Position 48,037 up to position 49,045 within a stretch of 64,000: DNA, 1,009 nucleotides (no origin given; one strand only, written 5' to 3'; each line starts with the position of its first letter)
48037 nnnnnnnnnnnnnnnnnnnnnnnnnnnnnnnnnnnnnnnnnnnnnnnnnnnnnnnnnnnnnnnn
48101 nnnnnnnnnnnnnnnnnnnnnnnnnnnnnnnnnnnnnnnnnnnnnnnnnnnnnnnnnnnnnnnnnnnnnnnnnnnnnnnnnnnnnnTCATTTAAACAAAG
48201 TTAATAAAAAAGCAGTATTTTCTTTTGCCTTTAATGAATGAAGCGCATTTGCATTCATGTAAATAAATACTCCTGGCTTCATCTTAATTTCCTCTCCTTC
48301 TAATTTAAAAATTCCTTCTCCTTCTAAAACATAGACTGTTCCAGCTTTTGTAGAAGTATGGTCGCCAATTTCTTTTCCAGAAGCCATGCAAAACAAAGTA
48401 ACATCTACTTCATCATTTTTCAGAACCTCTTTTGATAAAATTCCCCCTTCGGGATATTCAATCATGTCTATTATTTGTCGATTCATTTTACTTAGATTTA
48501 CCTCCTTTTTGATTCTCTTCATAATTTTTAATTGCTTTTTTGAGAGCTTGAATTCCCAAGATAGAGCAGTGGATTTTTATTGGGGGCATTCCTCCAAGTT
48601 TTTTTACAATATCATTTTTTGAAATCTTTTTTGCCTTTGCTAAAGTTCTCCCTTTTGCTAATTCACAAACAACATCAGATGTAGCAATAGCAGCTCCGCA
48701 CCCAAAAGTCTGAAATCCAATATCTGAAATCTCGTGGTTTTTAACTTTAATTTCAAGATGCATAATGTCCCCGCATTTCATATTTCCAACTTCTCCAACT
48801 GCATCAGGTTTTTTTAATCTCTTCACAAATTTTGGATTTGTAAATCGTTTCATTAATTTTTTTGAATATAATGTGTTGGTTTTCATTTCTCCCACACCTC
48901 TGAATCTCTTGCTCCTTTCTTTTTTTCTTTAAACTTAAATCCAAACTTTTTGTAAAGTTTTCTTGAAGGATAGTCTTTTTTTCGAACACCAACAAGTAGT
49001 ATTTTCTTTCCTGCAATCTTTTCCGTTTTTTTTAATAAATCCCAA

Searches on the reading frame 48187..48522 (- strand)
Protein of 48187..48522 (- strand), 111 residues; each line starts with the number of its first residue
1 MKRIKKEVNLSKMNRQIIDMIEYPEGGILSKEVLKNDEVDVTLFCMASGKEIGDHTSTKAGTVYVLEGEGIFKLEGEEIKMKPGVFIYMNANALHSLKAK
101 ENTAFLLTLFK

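Call 37: search_protein_families(library=pfam, proteins=[window:48187-48522:-], max_evalue=0.001)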
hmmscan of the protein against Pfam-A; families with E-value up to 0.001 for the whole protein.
window:48187-48522:- (111 aa): 4 families
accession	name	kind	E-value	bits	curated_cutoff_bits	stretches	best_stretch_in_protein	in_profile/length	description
PF07883.17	Cupin_2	-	1.3e-10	41.2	27.2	1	43-105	2-64/70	Cupin domain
PF02311.25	AraC_binding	-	4.2e-05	23.7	21.1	1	52-102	16-66/135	AraC-like ligand binding domain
PF12973.13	Cupin_7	-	0.00023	21.4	27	1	37-108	31-99/105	ChrR Cupin-like domain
PF06339.18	Ectoine_synth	-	0.0004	21.1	27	1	45-103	41-101/127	Ectoine synthase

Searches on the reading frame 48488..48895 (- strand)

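Call 37: search_protein_families(library=pfam, proteins=[window:48488-48895:-], max_evalue=0.001)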
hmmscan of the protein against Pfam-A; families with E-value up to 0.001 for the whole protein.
window:48488-48895:- (135 aa): 1 family
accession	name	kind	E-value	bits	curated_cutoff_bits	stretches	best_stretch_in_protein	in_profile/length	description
PF01592.21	NifU_N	-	6.6e-39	133.4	22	1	10-130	2-125/127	NifU-like N terminal domain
